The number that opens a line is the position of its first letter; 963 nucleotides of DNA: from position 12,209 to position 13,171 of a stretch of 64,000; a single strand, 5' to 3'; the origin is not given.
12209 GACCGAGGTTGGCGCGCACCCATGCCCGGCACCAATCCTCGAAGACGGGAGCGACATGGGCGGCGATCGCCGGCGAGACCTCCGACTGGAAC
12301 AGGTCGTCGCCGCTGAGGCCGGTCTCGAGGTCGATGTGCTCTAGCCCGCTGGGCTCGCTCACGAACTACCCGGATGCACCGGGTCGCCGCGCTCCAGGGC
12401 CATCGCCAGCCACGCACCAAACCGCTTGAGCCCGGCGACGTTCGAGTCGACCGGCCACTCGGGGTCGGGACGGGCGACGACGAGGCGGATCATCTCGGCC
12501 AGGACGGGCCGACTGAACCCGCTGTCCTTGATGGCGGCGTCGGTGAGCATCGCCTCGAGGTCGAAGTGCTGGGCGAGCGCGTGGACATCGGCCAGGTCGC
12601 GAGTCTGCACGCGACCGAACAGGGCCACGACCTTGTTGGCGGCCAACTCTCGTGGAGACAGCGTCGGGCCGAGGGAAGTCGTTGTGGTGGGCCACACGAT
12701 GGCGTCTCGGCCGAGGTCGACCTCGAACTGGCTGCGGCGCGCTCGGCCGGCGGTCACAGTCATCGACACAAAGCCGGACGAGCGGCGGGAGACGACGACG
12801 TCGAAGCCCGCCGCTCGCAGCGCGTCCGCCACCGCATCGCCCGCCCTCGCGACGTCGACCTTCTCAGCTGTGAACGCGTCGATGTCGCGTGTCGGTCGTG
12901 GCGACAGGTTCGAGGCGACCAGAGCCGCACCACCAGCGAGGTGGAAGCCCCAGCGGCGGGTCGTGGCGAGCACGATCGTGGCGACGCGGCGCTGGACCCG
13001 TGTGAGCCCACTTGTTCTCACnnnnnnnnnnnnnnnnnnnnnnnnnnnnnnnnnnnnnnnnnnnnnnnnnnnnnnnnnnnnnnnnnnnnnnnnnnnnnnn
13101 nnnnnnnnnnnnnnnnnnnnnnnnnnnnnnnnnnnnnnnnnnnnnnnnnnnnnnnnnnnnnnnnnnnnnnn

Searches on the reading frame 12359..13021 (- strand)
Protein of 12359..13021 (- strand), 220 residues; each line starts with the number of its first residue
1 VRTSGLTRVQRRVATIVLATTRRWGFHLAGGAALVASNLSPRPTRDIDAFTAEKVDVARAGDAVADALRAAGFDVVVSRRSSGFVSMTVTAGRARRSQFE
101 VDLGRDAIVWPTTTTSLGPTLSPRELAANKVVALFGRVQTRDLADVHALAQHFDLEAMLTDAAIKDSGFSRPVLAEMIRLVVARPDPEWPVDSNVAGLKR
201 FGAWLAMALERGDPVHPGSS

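Call 4: search_protein_families(library=pfam, proteins=[window:12359-13021:-], max_evalue=1)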
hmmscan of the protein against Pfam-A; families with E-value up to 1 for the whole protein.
window:12359-13021:- (220 aa): 2 families
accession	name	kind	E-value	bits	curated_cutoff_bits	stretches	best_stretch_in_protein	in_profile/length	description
PF08843.17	AbiEii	-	2.2e-14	54.4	22.5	1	26-168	15-186/238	Nucleotidyl transferase AbiEii toxin, Type IV TA system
PF19502.5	DUF6036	-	0.063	13.5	23.6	1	12-54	9-49/164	Nucleotidyltransferase of unknown function (DUF6036)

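Call 5: search_protein_families(library=ncbifam, proteins=[window:12359-13021:-], max_evalue=1)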
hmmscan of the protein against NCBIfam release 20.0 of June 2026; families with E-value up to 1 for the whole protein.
window:12359-13021:- (220 aa): 1 family
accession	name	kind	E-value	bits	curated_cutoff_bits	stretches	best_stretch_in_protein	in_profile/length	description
NF052386.1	reactivase_KamB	equivalog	0.15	11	210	1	112-180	82-149/326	lysine 5,6-aminomutase reactivase subunit KamB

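Call 6: search_protein_families(library=padloc, proteins=[window:12359-13021:-], max_evalue=1)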
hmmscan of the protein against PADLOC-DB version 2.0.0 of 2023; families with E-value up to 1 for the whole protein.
window:12359-13021:- (220 aa): 14 families
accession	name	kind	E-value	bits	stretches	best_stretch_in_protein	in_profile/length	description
PDLC02305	AbiEii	-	4e-07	27.6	1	119-159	160-200/306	AbiEii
PDLC02291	AbiEii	-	2.8e-05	21.6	1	22-189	54-235/310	AbiEii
PDLC02314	AbiEii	-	0.00028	18.3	1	24-116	51-150/290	AbiEii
PDLC02288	AbiEii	-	0.0013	15.7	1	26-69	53-97/294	AbiEii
PDLC02290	AbiEii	-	0.0016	16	1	119-164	129-174/290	AbiEii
PDLC02319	AbiEii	-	0.0021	15.8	1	119-178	128-191/241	AbiEii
PDLC02294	AbiEii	-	0.0077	14.1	1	119-155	155-191/260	AbiEii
PDLC02323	AbiEii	-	0.009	13.6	1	119-155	153-188/248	AbiEii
PDLC02327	AbiEii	-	0.0095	13.6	1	6-103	22-115/166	AbiEii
PDLC02304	AbiEii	-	0.011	13.6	1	122-157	160-195/260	AbiEii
PDLC02303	AbiEii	-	0.019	12.4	1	123-157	155-189/249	AbiEii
PDLC02295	AbiEii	-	0.029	11.7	1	6-110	20-120/261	AbiEii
PDLC02307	AbiEii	-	0.047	11.5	1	125-154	120-149/219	AbiEii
PDLC02328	AbiEii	-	0.058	11.3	1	124-154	116-146/203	AbiEii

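Call 7: find_homologous_proteins(query=window:12359-13021:-)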
Query window:12359-13021:- (220 aa): 91 proteins with E <= 0.001 among 5086 candidates.
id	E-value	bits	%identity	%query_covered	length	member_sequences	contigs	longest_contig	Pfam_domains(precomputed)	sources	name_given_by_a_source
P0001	8.7e-136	468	100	100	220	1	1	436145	PF08843.18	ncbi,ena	-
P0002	2.7e-102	359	79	97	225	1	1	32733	PF08843.18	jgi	jgi:hypothetical protein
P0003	1.8e-98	346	77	97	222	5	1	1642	PF08843.18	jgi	jgi:hypothetical protein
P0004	1.6e-97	343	76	98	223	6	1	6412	PF08843.18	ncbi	-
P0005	1.6e-96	340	77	98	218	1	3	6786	PF08843.18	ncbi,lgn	-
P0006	7.4e-95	334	75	98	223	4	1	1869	PF08843.18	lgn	-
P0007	1.6e-94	333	74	98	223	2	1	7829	PF08843.18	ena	-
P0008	1.4e-93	330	74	99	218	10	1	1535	PF08843.18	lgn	-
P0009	6.4e-91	322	76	95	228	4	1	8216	PF08843.18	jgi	jgi:Nucleotidyl transferase AbiEii toxin, Type IV TA system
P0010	2.4e-86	307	74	97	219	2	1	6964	PF08843.18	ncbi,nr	ncbi:MAG TPA: nucleotidyl transferase AbiEii/AbiGii toxin family protein [Acidimicrobiales bacterium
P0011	2.6e-86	307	69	96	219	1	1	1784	PF08843.18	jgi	jgi:predicted nucleotidyltransferase component of viral defense system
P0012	5.4e-84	299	67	98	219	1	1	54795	PF08843.18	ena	-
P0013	6.6e-81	289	67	96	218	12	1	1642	PF08843.18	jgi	jgi:hypothetical protein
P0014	6.7e-79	282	65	96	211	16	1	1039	PF08843.18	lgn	-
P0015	9.8e-78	279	67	96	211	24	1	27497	PF08843.18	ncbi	-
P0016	2.7e-77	277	66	96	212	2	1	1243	PF08843.18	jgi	jgi:hypothetical protein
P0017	1.2e-76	275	67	95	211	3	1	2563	PF08843.18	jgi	jgi:hypothetical protein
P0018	2.0e-76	274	67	95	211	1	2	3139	PF08843.18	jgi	jgi:hypothetical protein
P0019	3.3e-76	274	67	96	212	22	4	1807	PF08843.18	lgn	-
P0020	3.5e-76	273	66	95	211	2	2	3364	PF08843.18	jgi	jgi:hypothetical protein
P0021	4.8e-75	270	66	96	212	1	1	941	PF08843.18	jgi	-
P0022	2.5e-74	267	66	96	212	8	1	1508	PF08843.18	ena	-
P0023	2.1e-72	261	62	95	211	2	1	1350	PF08843.18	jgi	jgi:hypothetical protein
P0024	2.8e-72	261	64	96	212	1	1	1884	PF08843.18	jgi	jgi:Nucleotidyl transferase AbiEii toxin, Type IV TA system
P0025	7.6e-70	253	61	95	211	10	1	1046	PF08843.18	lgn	-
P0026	2.9e-69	251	62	95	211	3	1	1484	PF08843.18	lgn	-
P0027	4.8e-69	250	62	94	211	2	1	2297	PF08843.18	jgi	jgi:hypothetical protein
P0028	3.4e-68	247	62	95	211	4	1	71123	PF08843.18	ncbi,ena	-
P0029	8.4e-67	243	60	95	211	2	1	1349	PF08843.18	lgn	-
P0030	1.2e-66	242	62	94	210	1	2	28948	PF08843.18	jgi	jgi:hypothetical protein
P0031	6.1e-66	240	59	95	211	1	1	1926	PF08843.18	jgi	-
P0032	1.7e-65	239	60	96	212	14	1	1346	PF08843.18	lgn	-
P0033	4.1e-65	237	58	98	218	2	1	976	PF08843.18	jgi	-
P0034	6.6e-65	237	59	96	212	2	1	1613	PF08843.18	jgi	jgi:hypothetical protein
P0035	8.2e-65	236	59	96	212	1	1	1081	PF08843.18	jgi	-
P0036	9.8e-65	236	57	100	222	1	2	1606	PF08843.18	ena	-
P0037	1.7e-64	235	60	96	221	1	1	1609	PF08843.18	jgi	jgi:nucleotidyltransferase AbiEii toxin of type IV toxin-antitoxin system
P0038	2.9e-64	235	59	95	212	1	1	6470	PF08843.18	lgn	-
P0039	1.1e-63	233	58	96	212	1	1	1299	PF08843.18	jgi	-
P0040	1.6e-63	232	59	95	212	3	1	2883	PF08843.18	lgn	-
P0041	1.8e-63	232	60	95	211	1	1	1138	PF08843.18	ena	-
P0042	2.0e-63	232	58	96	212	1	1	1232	PF08843.18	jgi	jgi:Nucleotidyl transferase AbiEii toxin, Type IV TA system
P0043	3.0e-63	231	62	93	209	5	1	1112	PF08843.18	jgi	jgi:hypothetical protein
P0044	3.1e-63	231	61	95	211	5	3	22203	PF08843.18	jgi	jgi:Nucleotidyl transferase AbiEii toxin, Type IV TA system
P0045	5.5e-63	230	58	96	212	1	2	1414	PF08843.18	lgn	-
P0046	7.3e-63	230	60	95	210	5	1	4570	PF08843.18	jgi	-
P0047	8.9e-63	230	60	95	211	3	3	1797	PF08843.18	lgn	-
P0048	1.7e-62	229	58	94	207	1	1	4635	PF08843.18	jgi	jgi:hypothetical protein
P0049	2.8e-62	228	57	95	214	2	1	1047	PF08843.18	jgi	jgi:hypothetical protein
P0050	3.1e-62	228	58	96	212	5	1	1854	PF08843.18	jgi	jgi:Nucleotidyl transferase AbiEii toxin, Type IV TA system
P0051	3.7e-62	228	61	94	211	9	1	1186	PF08843.18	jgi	jgi:Nucleotidyl transferase AbiEii toxin, Type IV TA system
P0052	4.3e-62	227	59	93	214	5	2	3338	PF08843.18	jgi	-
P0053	5.5e-62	227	58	96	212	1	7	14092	PF08843.18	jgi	jgi:hypothetical protein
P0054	7.1e-62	227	58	96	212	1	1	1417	PF08843.18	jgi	jgi:hypothetical protein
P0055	1.1e-61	226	58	95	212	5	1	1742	PF08843.18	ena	-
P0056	1.5e-61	226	61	96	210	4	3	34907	PF08843.18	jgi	jgi:hypothetical protein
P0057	1.7e-61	225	57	95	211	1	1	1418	PF08843.18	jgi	jgi:hypothetical protein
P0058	2.7e-61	225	58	96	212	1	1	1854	PF08843.18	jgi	jgi:Nucleotidyl transferase AbiEii toxin, Type IV TA system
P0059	3.8e-61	224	58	95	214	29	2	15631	PF08843.18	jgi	jgi:Nucleotidyl transferase AbiEii toxin, Type IV TA system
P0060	4.3e-61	224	59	95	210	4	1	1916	PF08843.18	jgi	jgi:Nucleotidyl transferase AbiEii toxin, Type IV TA system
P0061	5.2e-61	224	58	95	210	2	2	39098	PF08843.18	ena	-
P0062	9.4e-60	220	59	94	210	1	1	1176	PF08843.18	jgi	-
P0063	1.1e-59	220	53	96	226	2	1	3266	PF08843.18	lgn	-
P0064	1.5e-59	219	54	96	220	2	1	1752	PF08843.18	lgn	-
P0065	1.8e-58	216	51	96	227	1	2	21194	PF08843.18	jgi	jgi:hypothetical protein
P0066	2.1e-58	215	61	84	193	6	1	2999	PF08843.18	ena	-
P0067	3.2e-58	215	57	96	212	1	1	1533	PF08843.18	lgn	-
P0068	1.0e-57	213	56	96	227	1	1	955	PF08843.18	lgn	-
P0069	3.5e-57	211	58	89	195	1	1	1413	PF08843.18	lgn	-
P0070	4.4e-57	211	56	90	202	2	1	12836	PF08843.18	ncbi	ncbi:MAG: nucleotidyl transferase AbiEii/AbiGii toxin family protein [Acidimicrobiales bacterium]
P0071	7.8e-57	210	54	96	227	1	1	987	PF08843.18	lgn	-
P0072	3.4e-56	208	52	96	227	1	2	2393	PF08843.18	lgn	-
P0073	7.4e-56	207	53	96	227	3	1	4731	PF08843.18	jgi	jgi:hypothetical protein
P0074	1.9e-55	206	57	89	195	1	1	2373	PF08843.18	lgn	-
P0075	7.3e-55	204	50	96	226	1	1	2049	PF08843.18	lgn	-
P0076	5.0e-54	201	48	96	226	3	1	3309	PF08843.18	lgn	-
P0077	3.2e-53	199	52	83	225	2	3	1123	PF08843.18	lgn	-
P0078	2.3e-47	179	47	95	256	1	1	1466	PF08843.18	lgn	-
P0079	3.4e-44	169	69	56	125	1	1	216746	PF08843.18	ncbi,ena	-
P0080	3.2e-39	153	45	90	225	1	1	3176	PF08843.18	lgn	-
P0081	3.9e-30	123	46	74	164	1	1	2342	PF08843.18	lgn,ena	-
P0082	3.2e-25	107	40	79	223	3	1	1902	PF08843.18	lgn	-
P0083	3.5e-24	104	40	95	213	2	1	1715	PF08843.18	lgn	-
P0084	1.2e-22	99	40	93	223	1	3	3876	PF08843.18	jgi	jgi:hypothetical protein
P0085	3.7e-22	97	40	81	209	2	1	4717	PF08843.18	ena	-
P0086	1.7e-21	95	37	79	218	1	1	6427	PF08843.18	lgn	-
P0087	3.1e-20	91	40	79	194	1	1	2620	PF08843.18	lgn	-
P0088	3.8e-14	71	46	48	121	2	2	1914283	PF08843.18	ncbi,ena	-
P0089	2.8e-11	62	35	100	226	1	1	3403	PF08843.18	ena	-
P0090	3.5e-9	55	45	35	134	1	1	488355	PF08843.18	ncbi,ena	-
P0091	4.0e-8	51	33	74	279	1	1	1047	PF08843.18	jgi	-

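Call 8: find_encoding_contigs(protein=window:12359-13021:-, flank=8000)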
Protein window:12359-13021:- (220 aa): no gene with exactly this product is on record in the collection.

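Call 9: find_encoding_contigs(protein=P0001, flank=6000, max_places=2)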
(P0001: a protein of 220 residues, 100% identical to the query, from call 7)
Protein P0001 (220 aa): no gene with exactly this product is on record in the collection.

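Call 10: find_encoding_contigs(protein=P0002, flank=6000, max_places=2)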
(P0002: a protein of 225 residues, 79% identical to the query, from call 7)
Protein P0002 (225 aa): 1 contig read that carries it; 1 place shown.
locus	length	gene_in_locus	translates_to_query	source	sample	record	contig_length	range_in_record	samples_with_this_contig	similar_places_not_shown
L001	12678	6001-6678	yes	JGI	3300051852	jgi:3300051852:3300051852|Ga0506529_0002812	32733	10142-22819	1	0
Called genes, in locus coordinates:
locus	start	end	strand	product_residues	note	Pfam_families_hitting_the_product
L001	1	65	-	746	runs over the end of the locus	PF18072:FGAR-AT_linker, PF00586:AIRS, PF02769:AIRS_C, PF00586:AIRS, PF02769:AIRS_C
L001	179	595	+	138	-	-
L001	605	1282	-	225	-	PF13507:GATase_5, PF07685:GATase_3, PF01965:DJ-1_PfpI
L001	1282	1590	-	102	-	PF02700:PurS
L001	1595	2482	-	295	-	PF04029:2-ph_phosp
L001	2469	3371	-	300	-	PF01259:SAICAR_synt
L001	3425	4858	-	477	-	PF00206:Lyase_1, PF10397:ADSL_C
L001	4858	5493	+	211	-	PF05685:Uma2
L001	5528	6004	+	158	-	PF01381:HTH_3, PF13560:HTH_31 (weak)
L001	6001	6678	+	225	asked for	PF08843:AbiEii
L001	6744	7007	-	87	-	-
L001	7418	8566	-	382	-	PF13173:AAA_14, PF13635:DUF4143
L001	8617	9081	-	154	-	PF00731:AIRC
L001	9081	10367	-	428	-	PF02844:GARS_N, PF01071:GARS_A, PF02843:GARS_C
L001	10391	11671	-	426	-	PF00709:Adenylsucc_synt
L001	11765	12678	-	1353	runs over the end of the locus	PF00722:Glyco_hydro_16 (faint), PF02018:CBM_4_9 (faint), PF00041:fn3 (faint)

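Call 11: find_encoding_contigs(protein=P0012, flank=6000, max_places=2)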
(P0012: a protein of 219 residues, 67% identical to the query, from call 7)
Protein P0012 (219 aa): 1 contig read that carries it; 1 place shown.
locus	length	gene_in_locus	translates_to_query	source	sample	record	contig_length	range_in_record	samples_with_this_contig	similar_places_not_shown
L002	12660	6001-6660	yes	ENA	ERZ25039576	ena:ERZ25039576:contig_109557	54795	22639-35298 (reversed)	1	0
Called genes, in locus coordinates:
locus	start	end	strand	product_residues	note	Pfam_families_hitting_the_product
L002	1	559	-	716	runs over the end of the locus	PF00586:AIRS, PF02769:AIRS_C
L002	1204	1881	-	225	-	PF13507:GATase_5, PF01965:DJ-1_PfpI (weak), PF07685:GATase_3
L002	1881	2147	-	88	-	PF02700:PurS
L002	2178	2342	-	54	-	-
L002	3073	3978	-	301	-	PF01259:SAICAR_synt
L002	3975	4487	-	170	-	PF10397:ADSL_C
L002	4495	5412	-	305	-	PF00206:Lyase_1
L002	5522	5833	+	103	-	PF01381:HTH_3, PF13560:HTH_31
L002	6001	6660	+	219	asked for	PF08843:AbiEii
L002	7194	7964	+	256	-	PF02254:TrkA_N, PF02080:TrkA_C (faint)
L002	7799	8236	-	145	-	PF00731:AIRC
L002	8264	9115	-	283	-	PF01071:GARS_A, PF02843:GARS_C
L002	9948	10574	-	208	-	PF00709:Adenylsucc_synt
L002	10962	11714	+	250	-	PF05050:Methyltransf_21 (weak)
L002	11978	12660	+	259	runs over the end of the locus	-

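Call 12: find_encoding_contigs(protein=P0028, flank=6000, max_places=2)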
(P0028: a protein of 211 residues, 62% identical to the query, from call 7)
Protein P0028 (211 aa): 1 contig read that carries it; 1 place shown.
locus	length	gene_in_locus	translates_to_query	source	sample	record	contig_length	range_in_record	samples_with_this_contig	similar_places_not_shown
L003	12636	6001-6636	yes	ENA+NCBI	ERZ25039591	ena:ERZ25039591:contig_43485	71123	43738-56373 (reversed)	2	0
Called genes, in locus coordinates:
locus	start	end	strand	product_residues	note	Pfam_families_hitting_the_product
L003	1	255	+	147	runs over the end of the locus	-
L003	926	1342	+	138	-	-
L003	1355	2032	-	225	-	PF07685:GATase_3, PF13507:GATase_5, PF01965:DJ-1_PfpI (weak)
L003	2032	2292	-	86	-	PF02700:PurS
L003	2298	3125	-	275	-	PF04029:2-ph_phosp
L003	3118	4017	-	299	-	PF01259:SAICAR_synt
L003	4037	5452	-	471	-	PF00206:Lyase_1, PF10397:ADSL_C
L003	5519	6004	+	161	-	PF01381:HTH_3, PF13560:HTH_31 (weak)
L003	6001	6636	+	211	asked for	PF08843:AbiEii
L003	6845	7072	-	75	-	-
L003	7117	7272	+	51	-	-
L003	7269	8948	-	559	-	PF02844:GARS_N, PF01071:GARS_A, PF00731:AIRC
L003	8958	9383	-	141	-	PF00709:Adenylsucc_synt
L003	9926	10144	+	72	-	-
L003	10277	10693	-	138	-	-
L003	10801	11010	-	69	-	-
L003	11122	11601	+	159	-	PF21993:TetR_C_13_2, PF02604:PhdYeFM_antitox (faint)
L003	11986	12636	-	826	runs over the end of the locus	PF02861:Clp_N, PF23569:NBD_SMAX1, PF00004:AAA, PF17871:AAA_lid_9, PF00004:AAA, PF07724:AAA_2, PF07728:AAA_5, PF10431:ClpB_D2-small, +9 more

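Call 13: find_encoding_contigs(protein=P0065, flank=6000, max_places=2)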
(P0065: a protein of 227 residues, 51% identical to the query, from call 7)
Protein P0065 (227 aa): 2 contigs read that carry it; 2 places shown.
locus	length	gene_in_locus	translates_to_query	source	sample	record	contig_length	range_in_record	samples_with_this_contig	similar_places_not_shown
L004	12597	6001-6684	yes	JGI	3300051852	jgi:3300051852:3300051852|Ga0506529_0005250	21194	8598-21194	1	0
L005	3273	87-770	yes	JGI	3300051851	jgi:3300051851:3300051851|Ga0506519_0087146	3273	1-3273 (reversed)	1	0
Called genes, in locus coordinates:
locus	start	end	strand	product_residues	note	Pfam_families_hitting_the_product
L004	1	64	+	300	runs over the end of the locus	PF00296:Bac_luciferase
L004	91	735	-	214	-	-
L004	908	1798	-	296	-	-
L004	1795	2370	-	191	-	PF04542:Sigma70_r2, PF08281:Sigma70_r4_2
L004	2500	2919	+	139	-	PF08818:DUF1801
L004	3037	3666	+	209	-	-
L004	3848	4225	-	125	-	-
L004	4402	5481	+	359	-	PF01170:UPF0020, PF13489:Methyltransf_23, PF13649:Methyltransf_25, PF13847:Methyltransf_31 (weak), PF08241:Methyltransf_11, PF08242:Methyltransf_12 (weak)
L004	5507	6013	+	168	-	PF01381:HTH_3, PF13560:HTH_31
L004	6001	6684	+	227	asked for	PF08843:AbiEii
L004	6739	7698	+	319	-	PF00005:ABC_tran, PF13304:AAA_21 (weak)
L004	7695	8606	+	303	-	-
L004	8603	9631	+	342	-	PF00005:ABC_tran, PF13476:AAA_23 (weak), PF13304:AAA_21 (faint)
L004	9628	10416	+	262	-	-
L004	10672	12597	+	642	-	?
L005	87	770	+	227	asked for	PF08843:AbiEii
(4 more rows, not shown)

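Call 14: find_encoding_contigs(protein=P0056, flank=6000, max_places=2)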
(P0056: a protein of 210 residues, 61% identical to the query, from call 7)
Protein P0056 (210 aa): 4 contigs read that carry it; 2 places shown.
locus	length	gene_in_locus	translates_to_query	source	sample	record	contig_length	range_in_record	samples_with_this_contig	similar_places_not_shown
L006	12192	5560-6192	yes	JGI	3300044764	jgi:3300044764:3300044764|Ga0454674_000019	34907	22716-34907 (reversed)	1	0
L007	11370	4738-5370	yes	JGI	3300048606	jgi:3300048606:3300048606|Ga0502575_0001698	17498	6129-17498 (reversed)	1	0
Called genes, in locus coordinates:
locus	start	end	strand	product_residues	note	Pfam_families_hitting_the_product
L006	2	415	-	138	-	?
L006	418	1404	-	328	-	PF00005:ABC_tran, PF13304:AAA_21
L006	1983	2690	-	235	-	-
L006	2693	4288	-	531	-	PF00501:AMP-binding, PF13193:AMP-binding_C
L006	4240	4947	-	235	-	-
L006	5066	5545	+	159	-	PF01381:HTH_3, PF13560:HTH_31 (weak)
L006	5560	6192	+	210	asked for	PF08843:AbiEii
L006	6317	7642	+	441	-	PF03600:CitMHS (weak), PF03605:DcuA_DcuB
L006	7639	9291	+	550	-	PF00155:Aminotran_1_2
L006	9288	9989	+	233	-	PF03575:Peptidase_S51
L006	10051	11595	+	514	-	PF00135:COesterase, PF20434:BD-FAE (faint), PF00326:Peptidase_S9 (weak), PF07859:Abhydrolase_3 (weak)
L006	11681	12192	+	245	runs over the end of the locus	PF00596:Aldolase_II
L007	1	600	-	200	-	?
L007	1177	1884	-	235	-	-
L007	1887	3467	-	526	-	PF00501:AMP-binding, PF13193:AMP-binding_C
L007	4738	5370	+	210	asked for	PF08843:AbiEii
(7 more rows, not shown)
